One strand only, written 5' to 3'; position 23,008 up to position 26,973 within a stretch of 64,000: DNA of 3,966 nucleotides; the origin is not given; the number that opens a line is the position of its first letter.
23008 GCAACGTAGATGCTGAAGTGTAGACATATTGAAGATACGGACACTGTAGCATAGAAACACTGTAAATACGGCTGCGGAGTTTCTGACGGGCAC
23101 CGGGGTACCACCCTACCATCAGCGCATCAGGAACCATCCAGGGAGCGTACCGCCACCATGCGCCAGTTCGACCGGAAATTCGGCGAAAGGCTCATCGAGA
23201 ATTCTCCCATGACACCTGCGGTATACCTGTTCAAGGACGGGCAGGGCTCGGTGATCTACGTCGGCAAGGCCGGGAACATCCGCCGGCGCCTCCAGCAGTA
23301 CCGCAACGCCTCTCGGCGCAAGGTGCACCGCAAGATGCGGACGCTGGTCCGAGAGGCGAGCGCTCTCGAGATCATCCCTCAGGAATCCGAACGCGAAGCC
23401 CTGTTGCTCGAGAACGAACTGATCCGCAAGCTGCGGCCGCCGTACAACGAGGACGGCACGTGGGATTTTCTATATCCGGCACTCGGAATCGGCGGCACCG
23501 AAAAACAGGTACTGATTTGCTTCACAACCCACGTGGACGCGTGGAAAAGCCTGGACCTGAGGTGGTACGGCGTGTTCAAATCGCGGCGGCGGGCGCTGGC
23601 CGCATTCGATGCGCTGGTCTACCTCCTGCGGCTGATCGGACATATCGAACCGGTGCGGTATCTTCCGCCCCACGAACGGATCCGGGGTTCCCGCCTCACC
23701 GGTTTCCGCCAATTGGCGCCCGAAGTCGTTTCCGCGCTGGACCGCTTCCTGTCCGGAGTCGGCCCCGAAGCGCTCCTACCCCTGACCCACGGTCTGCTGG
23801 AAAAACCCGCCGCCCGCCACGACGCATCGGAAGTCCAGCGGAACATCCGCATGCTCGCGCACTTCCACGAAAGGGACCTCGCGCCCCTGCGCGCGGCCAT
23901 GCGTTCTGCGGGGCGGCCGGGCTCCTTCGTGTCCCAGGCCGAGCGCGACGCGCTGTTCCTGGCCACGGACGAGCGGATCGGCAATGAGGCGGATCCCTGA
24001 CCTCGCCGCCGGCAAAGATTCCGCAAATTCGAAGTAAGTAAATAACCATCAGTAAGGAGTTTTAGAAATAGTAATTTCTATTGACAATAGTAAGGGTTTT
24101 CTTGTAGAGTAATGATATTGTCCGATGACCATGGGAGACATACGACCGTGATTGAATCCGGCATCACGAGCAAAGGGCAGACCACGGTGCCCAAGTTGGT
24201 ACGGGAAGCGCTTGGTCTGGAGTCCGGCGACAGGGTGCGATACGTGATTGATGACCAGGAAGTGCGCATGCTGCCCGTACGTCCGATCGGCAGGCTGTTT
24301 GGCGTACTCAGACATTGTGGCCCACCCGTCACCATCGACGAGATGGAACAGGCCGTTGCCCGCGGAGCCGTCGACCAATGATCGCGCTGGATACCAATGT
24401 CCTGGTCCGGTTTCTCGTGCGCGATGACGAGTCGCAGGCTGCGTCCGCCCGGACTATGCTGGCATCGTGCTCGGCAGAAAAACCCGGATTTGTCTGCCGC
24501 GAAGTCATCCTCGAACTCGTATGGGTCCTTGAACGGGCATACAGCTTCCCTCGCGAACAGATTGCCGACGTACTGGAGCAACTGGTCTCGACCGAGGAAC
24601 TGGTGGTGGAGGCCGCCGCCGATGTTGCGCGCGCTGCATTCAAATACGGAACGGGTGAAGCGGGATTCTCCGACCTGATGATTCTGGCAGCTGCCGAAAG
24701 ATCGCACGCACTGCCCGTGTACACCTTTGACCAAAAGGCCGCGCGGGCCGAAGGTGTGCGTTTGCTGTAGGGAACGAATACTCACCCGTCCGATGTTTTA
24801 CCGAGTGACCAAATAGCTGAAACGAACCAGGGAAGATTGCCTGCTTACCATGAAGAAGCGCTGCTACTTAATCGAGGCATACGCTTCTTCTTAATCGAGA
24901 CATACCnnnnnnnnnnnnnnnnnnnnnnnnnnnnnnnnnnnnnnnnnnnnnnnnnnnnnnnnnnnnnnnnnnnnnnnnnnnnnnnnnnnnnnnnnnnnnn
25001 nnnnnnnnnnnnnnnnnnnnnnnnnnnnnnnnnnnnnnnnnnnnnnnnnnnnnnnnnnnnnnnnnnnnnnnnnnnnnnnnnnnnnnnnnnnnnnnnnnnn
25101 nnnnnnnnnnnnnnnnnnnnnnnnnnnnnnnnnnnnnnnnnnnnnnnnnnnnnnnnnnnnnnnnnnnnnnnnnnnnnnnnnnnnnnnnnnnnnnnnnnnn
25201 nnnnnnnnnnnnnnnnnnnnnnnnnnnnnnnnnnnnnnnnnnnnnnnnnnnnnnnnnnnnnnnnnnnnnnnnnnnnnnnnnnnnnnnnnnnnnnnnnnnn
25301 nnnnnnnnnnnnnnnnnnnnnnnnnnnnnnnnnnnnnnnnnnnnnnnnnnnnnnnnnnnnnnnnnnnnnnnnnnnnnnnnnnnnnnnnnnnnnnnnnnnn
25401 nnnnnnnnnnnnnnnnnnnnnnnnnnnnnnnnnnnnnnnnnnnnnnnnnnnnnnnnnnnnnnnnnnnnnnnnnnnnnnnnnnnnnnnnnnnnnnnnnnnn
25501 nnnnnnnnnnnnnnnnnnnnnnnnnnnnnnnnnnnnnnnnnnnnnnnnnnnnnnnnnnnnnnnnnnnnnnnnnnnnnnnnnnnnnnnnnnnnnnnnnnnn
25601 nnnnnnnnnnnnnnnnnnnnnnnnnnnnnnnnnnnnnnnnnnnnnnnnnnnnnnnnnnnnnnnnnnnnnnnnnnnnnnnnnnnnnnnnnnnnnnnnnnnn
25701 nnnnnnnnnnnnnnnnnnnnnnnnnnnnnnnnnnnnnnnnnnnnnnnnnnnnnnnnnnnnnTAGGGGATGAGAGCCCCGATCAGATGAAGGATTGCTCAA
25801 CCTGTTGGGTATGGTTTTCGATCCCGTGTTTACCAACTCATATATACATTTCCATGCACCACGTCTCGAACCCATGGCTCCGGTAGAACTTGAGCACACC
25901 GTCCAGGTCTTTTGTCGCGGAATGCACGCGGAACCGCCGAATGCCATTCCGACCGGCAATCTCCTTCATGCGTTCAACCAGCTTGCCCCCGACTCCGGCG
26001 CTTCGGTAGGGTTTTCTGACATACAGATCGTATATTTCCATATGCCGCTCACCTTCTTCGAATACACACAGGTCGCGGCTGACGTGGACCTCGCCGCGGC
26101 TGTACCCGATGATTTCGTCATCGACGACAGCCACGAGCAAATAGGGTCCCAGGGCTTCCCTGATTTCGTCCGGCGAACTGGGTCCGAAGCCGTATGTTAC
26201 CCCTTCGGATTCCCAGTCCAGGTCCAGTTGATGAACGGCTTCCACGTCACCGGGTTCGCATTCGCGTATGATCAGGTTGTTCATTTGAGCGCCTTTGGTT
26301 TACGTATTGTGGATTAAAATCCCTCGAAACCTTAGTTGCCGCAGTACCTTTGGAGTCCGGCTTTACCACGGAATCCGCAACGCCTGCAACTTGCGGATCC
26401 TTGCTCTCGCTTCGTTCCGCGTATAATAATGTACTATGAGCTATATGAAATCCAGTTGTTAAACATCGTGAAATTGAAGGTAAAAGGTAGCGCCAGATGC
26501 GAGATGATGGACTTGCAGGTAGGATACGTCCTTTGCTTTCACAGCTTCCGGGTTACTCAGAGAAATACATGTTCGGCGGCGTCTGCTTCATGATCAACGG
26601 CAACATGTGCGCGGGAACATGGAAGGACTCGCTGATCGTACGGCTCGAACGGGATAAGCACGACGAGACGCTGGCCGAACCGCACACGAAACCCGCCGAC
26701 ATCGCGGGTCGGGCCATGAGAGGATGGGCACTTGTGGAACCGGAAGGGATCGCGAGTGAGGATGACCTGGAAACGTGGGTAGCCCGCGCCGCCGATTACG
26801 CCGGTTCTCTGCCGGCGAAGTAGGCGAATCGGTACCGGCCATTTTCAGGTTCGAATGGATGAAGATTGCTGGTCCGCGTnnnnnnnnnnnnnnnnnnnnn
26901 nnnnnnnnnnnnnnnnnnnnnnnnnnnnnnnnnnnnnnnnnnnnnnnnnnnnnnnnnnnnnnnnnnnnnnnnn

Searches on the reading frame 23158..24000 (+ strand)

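Call 45: search_protein_families(library=pfam, proteins=[window:23158-24000:+], max_evalue=0.00001)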
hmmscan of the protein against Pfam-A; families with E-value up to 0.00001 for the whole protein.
window:23158-24000:+ (280 aa): 1 family
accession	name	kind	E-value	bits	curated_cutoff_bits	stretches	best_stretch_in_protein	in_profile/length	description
PF01541.30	GIY-YIG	-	1.3e-11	45.1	22.6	1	21-97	3-78/78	GIY-YIG catalytic domain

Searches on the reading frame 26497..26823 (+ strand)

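Call 51: search_protein_families(library=pfam, proteins=[window:26497-26823:+], max_evalue=0.0001)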
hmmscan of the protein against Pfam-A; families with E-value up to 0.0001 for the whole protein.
window:26497-26823:+ (108 aa): 1 family
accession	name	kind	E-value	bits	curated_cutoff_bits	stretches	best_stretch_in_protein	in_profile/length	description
PF04993.18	TfoX_N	-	7.5e-17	61.7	30.1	1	13-100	2-89/91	TfoX N-terminal domain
